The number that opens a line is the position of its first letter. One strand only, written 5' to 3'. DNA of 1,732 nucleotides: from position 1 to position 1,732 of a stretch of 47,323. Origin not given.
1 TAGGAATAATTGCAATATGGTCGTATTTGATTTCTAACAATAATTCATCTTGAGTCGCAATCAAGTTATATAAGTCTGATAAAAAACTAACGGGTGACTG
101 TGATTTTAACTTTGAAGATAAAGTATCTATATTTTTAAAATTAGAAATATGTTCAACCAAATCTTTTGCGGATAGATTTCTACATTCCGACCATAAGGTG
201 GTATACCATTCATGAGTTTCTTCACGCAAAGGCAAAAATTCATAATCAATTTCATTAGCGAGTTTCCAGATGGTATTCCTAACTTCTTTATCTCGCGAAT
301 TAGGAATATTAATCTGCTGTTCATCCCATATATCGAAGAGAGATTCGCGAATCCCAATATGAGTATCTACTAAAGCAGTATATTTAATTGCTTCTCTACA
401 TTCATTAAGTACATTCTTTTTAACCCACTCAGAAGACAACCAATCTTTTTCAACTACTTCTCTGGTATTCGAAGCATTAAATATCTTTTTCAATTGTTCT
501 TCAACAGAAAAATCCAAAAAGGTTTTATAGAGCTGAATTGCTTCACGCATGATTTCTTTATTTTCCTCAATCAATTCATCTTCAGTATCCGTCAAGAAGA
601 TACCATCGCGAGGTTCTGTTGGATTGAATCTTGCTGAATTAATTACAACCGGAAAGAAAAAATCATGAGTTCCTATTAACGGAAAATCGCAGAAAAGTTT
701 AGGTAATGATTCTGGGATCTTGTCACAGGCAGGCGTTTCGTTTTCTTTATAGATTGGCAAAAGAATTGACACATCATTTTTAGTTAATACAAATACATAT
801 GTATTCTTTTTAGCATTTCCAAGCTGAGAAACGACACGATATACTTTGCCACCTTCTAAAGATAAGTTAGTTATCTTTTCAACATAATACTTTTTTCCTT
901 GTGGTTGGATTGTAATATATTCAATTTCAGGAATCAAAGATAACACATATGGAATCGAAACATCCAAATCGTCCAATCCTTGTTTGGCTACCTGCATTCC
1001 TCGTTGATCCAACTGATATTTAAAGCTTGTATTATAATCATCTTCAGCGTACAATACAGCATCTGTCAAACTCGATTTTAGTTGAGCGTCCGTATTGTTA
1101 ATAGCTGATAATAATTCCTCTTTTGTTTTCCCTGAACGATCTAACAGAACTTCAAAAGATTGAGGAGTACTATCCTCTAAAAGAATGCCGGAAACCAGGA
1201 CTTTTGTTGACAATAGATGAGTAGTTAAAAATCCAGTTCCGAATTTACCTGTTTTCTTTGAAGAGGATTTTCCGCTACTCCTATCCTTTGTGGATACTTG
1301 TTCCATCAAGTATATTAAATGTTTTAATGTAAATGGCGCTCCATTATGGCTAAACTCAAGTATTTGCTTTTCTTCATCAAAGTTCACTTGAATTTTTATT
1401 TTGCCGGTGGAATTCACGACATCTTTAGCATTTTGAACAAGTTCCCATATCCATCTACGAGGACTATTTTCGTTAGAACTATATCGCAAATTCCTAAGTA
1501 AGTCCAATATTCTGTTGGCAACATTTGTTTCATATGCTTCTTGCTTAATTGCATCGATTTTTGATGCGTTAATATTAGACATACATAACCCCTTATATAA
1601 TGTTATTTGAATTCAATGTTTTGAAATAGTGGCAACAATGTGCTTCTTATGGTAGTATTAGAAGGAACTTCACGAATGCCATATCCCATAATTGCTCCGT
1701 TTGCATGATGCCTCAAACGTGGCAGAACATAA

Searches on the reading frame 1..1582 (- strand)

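Call 6: search_protein_families(library=pfam, proteins=[window:1-1582:-], max_evalue=0.01)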
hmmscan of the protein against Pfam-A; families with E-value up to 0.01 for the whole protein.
window:1-1582:- (527 aa): 3 families
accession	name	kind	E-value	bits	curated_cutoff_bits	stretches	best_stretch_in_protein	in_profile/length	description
PF02518.31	HATPase_c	-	0.00021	22.1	26.4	1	38-122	3-81/111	Histidine kinase-, DNA gyrase B-, and HSP90-like ATPase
PF18383.6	IFT81_CH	-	0.0038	18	27.4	0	7-57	47-97/124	Intraflagellar transport 81 calponin homology domain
PF13589.12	HATPase_c_3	-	0.005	17.3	25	1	45-131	7-91/137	Histidine kinase-, DNA gyrase B-, and HSP90-like ATPase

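Call 7: search_protein_families(library=padloc, proteins=[window:1-1582:-], max_evalue=0.01)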
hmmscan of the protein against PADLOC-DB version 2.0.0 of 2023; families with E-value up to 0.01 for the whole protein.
window:1-1582:- (527 aa): 4 families
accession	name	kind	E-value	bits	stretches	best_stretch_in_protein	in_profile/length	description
PDLC03967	TmtA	-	2.1e-120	401.9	1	3-513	2-511/1063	-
PDLC03968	TmtA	-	6.9e-12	41.9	1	39-130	73-156/1486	-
PDLC03971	TmtA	-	0.00052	15.6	1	42-86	55-103/1782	-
PDLC03965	TmtA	-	0.0053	12.7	1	44-118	33-100/1370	-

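Call 18: find_related_loci(query=window:1-1582:-, collection=genome_contigs, flank=10000)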
Query window:1-1582:- (527 aa) in genome_contigs; peptide patterns used: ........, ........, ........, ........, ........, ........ (x = any residue, [..] = any of these).
74 stretches matched a pattern; 1 encode a relative of the query (tblastn E <= 1e-3); 1 distinct loci.
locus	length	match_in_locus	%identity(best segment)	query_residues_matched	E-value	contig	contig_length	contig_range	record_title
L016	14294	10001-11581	92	1-527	0e+0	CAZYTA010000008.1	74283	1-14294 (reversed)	MAG TPA_asm: uncultured Oscillospiraceae bacterium isolate SRP315200_co1_260 genome assembly, contig: NODE_223_length_74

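Call 20: search_protein_families(library=pfam, proteins=[L016:6636-7298:+, L016:7317-8981:+, L016:9147-9980:+, L016:9980-13078:+, L016:13082-14077:+, L016:5213-6652:+], max_evalue=0.01)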
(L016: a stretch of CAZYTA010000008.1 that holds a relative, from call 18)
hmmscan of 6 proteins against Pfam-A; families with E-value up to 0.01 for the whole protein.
L016:6636-7298:+ (220 aa): 1 family
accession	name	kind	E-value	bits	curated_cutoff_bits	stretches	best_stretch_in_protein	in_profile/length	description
PF06114.19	Peptidase_M78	-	2e-16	60.4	22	1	57-146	23-102/123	IrrE N-terminal-like domain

L016:7317-8981:+ (554 aa): 0 families

L016:9147-9980:+ (277 aa): 1 family
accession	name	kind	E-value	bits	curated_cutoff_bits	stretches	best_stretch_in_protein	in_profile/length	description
PF12686.12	DUF3800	-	2.2e-08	35.3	21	1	10-213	1-147/149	Protein of unknown function (DUF3800)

L016:9980-13078:+ (1032 aa): 1 family
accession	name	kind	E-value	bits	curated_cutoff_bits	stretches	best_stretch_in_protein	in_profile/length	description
PF02518.31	HATPase_c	-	0.00051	20.9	26.4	1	45-127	3-79/111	Histidine kinase-, DNA gyrase B-, and HSP90-like ATPase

L016:13082-14077:+ (331 aa): 2 families
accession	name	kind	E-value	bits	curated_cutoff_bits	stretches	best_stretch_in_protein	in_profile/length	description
PF04326.19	SLFN_AlbA_2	-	5.7e-10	40.2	25.3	1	32-119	21-110/118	Schlafen, AlbA_2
PF13676.11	TIR_2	-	4.1e-09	37.4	28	1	137-230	1-93/122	TIR domain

L016:5213-6652:+ (479 aa): 1 family
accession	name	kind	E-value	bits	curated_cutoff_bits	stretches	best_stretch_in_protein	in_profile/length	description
PF01420.25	Methylase_S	-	5.4e-22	79.2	22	2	33-184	31-168/168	Type I restriction modification DNA specificity domain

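Call 21: search_protein_families(library=padloc, proteins=[L016:6636-7298:+, L016:7317-8981:+, L016:9147-9980:+, L016:9980-13078:+, L016:13082-14077:+], max_evalue=0.01)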
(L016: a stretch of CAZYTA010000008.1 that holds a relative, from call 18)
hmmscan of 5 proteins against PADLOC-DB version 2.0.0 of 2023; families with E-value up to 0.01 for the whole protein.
L016:6636-7298:+ (220 aa): 14 families
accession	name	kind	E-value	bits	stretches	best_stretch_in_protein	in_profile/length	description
PDLC04141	capP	-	1.2e-20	72.1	1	6-141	2-123/242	capP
PDLC04776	PDC-M69B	-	2.1e-11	42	1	12-138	18-136/272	-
PDLC03946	RmrA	-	2.8e-10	37.5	1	2-144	117-241/357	-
PDLC03954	RmrA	-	2.6e-09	34.5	1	6-133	138-254/380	-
PDLC03947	RmrA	-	8.9e-07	26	1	6-133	138-254/383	-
PDLC03943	RmrA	-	1e-06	26.1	1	4-89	121-206/370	-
PDLC03950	RmrA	-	1.3e-06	25.6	1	7-132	128-240/369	-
PDLC03945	RmrA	-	1.5e-06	25.7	1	63-143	195-263/394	-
PDLC03944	RmrA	-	4e-06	24.1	1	6-132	125-244/384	-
PDLC03949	RmrA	-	6.8e-06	23.2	1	57-134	171-229/363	-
PDLC03953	RmrA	-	2.6e-05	21.6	1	60-137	193-250/373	-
PDLC03955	RmrA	-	0.00052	17.3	1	5-104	143-241/371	-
PDLC03952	RmrA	-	0.0013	15.7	1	55-134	199-267/395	-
PDLC03948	RmrA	-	0.0015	15.5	1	57-133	187-253/397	-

L016:7317-8981:+ (554 aa): 1 family
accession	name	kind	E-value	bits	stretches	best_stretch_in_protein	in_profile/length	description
PDLC02157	ApeA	-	1.6e-06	25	1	474-549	476-548/601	-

L016:9147-9980:+ (277 aa): 1 family
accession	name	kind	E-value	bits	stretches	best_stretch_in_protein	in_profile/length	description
PDLC04353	PDC-M04A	-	1e-05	23.1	1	8-73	4-60/232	-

L016:9980-13078:+ (1032 aa): 3 families
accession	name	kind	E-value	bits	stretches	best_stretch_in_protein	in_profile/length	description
PDLC03967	TmtA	-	1.3e-142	475.4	1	10-971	2-940/1063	-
PDLC03968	TmtA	-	8.3e-12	41.6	1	46-137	73-156/1486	-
PDLC03971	TmtA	-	0.0012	14.5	1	49-93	55-103/1782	-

L016:13082-14077:+ (331 aa): 0 families

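Call 39: find_homologous_proteins(query=L016:9980-13078:+, max_evalue=1e-10)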
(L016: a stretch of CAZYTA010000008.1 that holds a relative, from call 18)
Query L016:9980-13078:+ (1032 aa): 1763 proteins with E <= 1e-10 among 8000 candidates; the best 120 are listed.
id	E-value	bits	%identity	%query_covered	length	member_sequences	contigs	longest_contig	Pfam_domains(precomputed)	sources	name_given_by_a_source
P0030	0.0e+0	2300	100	99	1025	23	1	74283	-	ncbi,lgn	-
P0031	0.0e+0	2062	89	99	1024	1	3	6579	-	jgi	-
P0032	0.0e+0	1207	54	99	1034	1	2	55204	-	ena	-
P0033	0.0e+0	1159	54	99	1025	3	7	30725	-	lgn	-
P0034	0.0e+0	1145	53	99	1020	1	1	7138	-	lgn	-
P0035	0.0e+0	1134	53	99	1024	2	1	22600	-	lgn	-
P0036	1.9e-296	1005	47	99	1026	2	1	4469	-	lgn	-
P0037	7.8e-281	953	46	99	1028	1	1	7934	-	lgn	-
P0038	7.4e-280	950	45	99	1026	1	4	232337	-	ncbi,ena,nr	ncbi:MAG: hypothetical protein E6X17_00210 [Sporomusaceae bacterium]|nr:hypothetical protein [Sporom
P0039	1.8e-278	945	45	98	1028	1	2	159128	-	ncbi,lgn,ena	-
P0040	1.0e-276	939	45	99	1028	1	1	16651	-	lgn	-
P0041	3.8e-275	934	45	99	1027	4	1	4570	-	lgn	-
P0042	3.9e-275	934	45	99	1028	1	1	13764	-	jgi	-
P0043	2.0e-274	932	45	99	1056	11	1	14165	-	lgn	-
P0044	2.1e-274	932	45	98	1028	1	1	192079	-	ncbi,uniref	ncbi:sacsin N-terminal ATP-binding-like domain-containing protein [Paenibacillus chitinolyticus]|uni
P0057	1.6e-245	836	42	98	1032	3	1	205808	-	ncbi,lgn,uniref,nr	ncbi:sacsin N-terminal ATP-binding-like domain-containing protein [Clostridium tyrobutyricum]|uniref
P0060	1.8e-244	833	42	98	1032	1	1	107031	-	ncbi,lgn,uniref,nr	ncbi:hypothetical protein SH1V18_38320 [Vallitalea longa]|uniref:ATP-binding protein n=1 Tax=Vallita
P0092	6.7e-234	798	40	98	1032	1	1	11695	-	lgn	-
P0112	3.2e-227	775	39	99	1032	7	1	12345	-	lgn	-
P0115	1.3e-226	773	39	99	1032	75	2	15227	-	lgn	-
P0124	6.6e-225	768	39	99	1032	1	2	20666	-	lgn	-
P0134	1.4e-223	763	39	99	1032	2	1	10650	-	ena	-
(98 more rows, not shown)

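Call 41: find_related_loci(query=A3, collection=metagenome_contigs, flank=10000)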
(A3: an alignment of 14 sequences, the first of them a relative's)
Query A3 (1025 aa) in metagenome_contigs; peptide patterns used: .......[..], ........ (x = any residue, [..] = any of these).
600 stretches matched a pattern (row limit reached: there are more); 463 encode a relative of the query (tblastn E <= 1e-3); the best 80 are kept; 80 distinct loci.
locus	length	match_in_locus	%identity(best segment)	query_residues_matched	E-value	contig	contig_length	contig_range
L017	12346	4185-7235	42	9-1023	0e+0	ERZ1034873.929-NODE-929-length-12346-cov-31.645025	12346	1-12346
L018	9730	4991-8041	41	9-1023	0e+0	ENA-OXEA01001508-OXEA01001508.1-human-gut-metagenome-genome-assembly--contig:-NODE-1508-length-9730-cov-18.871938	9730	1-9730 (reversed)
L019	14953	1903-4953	41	9-1023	0e+0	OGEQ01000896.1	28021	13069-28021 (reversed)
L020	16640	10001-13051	41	9-1023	0e+0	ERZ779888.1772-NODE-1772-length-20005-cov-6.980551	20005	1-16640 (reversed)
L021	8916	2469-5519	41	9-1023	0e+0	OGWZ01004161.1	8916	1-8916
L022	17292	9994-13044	41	9-1023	0e+0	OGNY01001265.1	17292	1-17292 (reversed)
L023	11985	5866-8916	41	9-1023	0e+0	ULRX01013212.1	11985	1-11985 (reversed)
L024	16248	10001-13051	41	9-1023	0e+0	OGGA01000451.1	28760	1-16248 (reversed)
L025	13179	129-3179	41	9-1023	0e+0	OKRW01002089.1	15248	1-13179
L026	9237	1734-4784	41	9-1023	0e+0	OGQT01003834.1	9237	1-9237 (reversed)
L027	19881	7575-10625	40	9-1023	0e+0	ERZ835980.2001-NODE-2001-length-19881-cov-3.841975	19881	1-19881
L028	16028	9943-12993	40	9-1023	0e+0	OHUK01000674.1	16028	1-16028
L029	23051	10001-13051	40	9-1023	0e+0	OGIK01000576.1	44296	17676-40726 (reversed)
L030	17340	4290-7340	40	9-1023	0e+0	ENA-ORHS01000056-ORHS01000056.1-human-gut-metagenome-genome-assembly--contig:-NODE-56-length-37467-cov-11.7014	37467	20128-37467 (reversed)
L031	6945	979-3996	40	20-1023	0e+0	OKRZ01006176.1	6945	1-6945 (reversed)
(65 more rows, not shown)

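Call 47: search_protein_families(library=pfam, alignment_id=A4, max_evalue=0.001)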
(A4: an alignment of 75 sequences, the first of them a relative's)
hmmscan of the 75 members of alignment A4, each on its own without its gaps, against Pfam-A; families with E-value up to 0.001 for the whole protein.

A. member 1, L016:13082-14077:+ (331 aa): 2 families
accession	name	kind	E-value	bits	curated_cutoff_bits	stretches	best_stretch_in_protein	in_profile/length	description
PF04326.19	SLFN_AlbA_2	-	5.7e-10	40.2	25.3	1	32-119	21-110/118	Schlafen, AlbA_2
PF13676.11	TIR_2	-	4.1e-09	37.4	28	1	137-230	1-93/122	TIR domain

B. families by the number of members that match (of 75 scanned): 4 families
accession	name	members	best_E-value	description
PF04326.19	SLFN_AlbA_2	56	2.5e-16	Schlafen, AlbA_2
PF13676.11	TIR_2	29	4.1e-09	TIR domain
PF13185.12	GAF_2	4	0.00017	GAF domain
PF00326.27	Peptidase_S9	1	7.9e-06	Prolyl oligopeptidase family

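Call 48: search_protein_families(library=pfam, alignment_id=A5, max_evalue=0.001)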
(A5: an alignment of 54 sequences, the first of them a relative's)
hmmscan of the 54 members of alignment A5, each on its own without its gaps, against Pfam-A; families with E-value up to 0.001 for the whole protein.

A. member 1, L016:9147-9980:+ (277 aa): 1 family
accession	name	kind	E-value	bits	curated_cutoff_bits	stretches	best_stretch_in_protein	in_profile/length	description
PF12686.12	DUF3800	-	2.2e-08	35.3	21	1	10-213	1-147/149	Protein of unknown function (DUF3800)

B. families by the number of members that match (of 54 scanned): 45 families (the first 25 are shown)
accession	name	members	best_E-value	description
PF01420.25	Methylase_S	8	5.8e-52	Type I restriction modification DNA specificity domain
PF00580.27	UvrD-helicase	8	2.3e-13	UvrD/REP helicase N-terminal domain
PF01443.25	Viral_helicase1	8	8.2e-12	Viral superfamily 1 RNA helicase core domain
PF13245.12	AAA_19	8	6.6e-07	AAA domain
PF13361.12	UvrD_C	8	1.8e-05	UvrD-like helicase C-terminal domain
PF08867.16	FRG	7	7.1e-22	FRG domain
PF14022.11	DUF4238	3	2.3e-31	Protein of unknown function (DUF4238)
PF22679.2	T1R_D3-like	3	7.2e-19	Type I restriction enzyme subunit R domain 3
PF01863.23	YgjP-like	2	9.1e-57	YgjP-like, metallopeptidase domain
PF18766.7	SWI2_SNF2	2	7.4e-51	SWI2/SNF2 ATPase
PF04313.20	HSDR_N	2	2.9e-30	Type I restriction enzyme R protein N terminus (HSDR_N)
PF04851.21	ResIII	2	1.5e-16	Type III restriction enzyme, res subunit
PF18739.6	HEPN_Apea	2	2.5e-14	Apea-like HEPN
PF18862.6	ApeA_NTD1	2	1.6e-11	ApeA N-terminal domain 1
PF00270.35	DEAD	2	8e-09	DEAD/DEAH box helicase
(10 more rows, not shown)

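Call 88: search_dna_similar(query=L016:6636-7298:+, collection=plasmids, mode=protein, max_rows=25, max_evalue=1e-8)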
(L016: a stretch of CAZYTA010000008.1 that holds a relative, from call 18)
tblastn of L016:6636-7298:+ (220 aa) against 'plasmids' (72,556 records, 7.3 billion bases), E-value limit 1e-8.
Records with a match: 2; places in all: 2; records where one place covers at least 80% of the query: 1.
Best place of each record, by identity: <60% 2.
By first word of the organism name: Acinetobacter 1; Spirosoma 1.
By predicted mobility (MOB-suite, as given by PLSDB): mobilizable 1; non-mobilizable 1.
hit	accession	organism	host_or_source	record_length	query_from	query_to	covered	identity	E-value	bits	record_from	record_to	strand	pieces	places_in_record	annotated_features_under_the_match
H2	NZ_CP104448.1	Acinetobacter baumannii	Homo sapiens,sputum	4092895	6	208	92%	29.5%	9e-14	77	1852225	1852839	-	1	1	none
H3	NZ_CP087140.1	Spirosoma sp. KNUC1025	Brassica napus,single cell,rhizosphere ...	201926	1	145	66%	36.0%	7e-14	77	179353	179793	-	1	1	ImmA/IrrE family metallo-endopeptidase | helix-turn-helix transcriptional regulator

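Call 104: find_related_loci(query=L016:6636-7298:+, collection=viral_contigs, flank=8000)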
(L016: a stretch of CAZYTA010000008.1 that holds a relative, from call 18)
Query L016:6636-7298:+ (220 aa) in viral_contigs; peptide patterns used: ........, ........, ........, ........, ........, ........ (x = any residue, [..] = any of these).
1 stretches matched a pattern, but none encodes a relative of the query by tblastn (E <= 1e-3).

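Call 105: find_related_loci(query=A3, collection=viral_contigs, flank=6000)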
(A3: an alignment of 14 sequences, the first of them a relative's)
Query A3 (1025 aa) in viral_contigs; peptide patterns used: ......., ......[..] (x = any residue, [..] = any of these).
73 stretches matched a pattern; 2 encode a relative of the query (tblastn E <= 1e-3); 2 distinct loci.
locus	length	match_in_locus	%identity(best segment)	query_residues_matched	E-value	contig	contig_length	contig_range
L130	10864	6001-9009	40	21-1023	0e+0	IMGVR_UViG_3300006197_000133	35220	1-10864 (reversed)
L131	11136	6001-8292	29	42-1023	5e-56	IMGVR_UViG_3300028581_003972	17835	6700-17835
